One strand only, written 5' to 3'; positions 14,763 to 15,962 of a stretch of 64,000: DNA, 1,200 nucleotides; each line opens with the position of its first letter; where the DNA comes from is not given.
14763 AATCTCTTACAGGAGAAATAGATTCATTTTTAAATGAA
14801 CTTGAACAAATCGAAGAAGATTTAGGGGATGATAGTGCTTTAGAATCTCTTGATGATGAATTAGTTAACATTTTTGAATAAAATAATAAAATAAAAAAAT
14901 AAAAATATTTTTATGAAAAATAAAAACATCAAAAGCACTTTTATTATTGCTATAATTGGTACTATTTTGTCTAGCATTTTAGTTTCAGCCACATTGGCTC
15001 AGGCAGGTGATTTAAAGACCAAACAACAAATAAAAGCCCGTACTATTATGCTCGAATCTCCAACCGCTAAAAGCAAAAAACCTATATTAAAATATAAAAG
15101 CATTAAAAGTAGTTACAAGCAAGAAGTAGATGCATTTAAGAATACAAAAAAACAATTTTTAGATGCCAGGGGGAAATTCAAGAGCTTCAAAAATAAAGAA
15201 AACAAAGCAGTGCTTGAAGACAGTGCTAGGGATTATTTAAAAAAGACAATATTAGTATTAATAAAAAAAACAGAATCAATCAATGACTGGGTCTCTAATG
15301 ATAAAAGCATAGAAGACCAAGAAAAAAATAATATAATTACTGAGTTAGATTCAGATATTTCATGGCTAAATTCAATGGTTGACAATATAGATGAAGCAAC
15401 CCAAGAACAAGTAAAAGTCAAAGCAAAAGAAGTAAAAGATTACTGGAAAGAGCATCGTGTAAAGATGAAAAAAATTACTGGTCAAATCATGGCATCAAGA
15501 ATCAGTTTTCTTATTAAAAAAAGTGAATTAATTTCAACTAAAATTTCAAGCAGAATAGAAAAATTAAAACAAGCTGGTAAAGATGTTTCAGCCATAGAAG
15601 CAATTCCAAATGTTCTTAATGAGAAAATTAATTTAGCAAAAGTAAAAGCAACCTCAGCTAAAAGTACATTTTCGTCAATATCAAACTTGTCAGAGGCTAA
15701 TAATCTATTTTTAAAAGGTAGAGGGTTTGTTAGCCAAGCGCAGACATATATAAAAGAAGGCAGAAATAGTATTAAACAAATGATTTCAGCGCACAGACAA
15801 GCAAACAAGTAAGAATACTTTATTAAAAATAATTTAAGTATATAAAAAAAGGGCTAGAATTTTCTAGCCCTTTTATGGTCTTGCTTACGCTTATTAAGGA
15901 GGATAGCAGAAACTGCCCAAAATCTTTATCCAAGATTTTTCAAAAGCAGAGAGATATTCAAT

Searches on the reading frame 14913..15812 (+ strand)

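Call 32: search_protein_families(library=pfam, proteins=[window:14913-15812:+], max_evalue=0.01)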
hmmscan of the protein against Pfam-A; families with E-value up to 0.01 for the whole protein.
window:14913-15812:+ (299 aa): 1 family
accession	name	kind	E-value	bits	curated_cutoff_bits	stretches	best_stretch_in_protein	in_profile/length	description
PF03036.21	Perilipin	-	5.5e-05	22.8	33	1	136-282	238-381/403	Perilipin family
